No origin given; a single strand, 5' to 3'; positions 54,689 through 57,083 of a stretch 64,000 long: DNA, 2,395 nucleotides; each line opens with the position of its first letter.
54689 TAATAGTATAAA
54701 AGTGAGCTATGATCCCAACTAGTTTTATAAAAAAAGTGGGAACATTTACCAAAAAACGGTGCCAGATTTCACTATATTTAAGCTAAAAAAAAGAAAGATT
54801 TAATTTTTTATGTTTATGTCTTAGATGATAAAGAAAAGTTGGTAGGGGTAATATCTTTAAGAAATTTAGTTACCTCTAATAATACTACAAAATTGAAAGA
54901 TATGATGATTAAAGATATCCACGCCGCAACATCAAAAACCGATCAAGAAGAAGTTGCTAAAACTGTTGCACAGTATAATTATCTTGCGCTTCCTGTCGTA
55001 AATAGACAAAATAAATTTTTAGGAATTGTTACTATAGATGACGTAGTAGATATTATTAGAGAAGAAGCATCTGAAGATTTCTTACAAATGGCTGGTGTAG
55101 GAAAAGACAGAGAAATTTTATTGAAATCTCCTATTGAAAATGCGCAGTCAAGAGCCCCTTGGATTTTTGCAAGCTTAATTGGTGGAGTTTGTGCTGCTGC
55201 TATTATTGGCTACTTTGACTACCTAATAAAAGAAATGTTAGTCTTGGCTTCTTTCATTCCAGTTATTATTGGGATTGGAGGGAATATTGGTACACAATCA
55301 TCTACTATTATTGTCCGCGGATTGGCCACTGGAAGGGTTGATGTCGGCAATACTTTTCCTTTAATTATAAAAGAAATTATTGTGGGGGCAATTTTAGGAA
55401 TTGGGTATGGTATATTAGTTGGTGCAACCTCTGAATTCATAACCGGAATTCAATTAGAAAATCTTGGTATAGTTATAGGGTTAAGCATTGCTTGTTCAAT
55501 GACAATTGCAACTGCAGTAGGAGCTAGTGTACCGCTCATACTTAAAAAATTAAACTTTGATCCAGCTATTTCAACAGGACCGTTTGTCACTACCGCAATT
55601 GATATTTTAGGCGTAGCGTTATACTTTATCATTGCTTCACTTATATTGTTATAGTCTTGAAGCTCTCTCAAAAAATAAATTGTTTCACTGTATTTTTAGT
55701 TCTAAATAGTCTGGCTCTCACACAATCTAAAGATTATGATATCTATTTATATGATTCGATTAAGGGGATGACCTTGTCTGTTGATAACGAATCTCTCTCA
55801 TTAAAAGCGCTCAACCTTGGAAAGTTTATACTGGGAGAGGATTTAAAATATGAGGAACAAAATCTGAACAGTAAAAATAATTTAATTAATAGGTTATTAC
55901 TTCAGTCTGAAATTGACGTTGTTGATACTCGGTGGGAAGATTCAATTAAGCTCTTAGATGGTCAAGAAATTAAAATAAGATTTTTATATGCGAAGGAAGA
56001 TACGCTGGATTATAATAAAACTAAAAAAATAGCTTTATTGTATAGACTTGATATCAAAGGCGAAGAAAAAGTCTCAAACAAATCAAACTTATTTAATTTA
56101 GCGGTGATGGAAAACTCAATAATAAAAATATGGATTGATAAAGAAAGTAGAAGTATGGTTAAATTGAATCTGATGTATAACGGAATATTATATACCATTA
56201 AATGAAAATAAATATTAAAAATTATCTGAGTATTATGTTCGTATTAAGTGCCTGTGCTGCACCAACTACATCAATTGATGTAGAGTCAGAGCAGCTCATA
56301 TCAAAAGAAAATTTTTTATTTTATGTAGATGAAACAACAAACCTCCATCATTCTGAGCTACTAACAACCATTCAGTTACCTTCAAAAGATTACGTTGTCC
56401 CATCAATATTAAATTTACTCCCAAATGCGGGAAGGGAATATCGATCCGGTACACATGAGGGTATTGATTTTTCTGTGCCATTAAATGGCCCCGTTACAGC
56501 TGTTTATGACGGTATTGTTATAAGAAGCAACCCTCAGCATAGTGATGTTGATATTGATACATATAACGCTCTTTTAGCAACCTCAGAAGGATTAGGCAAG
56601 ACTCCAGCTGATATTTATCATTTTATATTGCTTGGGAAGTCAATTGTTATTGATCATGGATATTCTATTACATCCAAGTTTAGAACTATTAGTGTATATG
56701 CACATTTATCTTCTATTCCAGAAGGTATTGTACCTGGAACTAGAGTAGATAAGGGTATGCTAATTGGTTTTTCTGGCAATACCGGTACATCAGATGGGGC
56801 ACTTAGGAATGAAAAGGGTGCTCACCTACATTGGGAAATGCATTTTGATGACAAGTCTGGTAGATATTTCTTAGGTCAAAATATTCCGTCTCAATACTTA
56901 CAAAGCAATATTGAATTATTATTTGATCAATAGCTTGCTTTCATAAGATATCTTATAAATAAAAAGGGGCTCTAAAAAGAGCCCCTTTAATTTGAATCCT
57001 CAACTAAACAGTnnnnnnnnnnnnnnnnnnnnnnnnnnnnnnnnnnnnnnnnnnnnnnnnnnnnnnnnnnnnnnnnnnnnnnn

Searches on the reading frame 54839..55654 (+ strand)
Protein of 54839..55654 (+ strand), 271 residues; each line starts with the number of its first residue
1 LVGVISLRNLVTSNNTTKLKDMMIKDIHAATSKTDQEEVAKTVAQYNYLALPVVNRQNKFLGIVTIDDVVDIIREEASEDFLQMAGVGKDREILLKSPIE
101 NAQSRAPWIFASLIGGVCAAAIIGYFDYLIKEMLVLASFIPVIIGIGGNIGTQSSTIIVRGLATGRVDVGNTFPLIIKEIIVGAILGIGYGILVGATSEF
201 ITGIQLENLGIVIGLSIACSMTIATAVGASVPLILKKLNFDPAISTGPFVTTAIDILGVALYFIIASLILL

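Call 79: search_protein_families(library=pfam, proteins=[window:54839-55654:+], max_evalue=0.0001)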
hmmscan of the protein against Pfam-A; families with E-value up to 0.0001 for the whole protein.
window:54839-55654:+ (271 aa): 2 families
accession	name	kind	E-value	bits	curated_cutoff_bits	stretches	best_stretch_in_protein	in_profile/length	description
PF01769.21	MgtE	-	7.5e-33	113.9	27.6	1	140-265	1-125/125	Divalent cation transporter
PF00571.33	CBS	-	5.4e-11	43.1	24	1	20-74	2-56/57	CBS domain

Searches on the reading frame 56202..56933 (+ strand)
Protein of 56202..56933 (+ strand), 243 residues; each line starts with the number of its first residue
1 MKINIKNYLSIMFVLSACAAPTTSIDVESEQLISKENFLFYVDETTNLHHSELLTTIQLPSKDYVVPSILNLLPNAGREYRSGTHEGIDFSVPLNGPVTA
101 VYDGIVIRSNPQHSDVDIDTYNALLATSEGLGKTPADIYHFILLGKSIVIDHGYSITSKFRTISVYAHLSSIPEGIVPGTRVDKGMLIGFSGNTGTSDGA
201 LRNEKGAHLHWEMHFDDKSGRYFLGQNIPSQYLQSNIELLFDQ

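Call 79: search_protein_families(library=pfam, proteins=[window:56202-56933:+], max_evalue=0.0001)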
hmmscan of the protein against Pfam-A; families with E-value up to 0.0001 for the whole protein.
window:56202-56933:+ (243 aa): 1 family
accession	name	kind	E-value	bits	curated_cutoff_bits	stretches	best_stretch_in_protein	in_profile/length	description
PF01551.29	Peptidase_M23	-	8.9e-16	58.3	28.7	1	84-218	2-92/96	Peptidase family M23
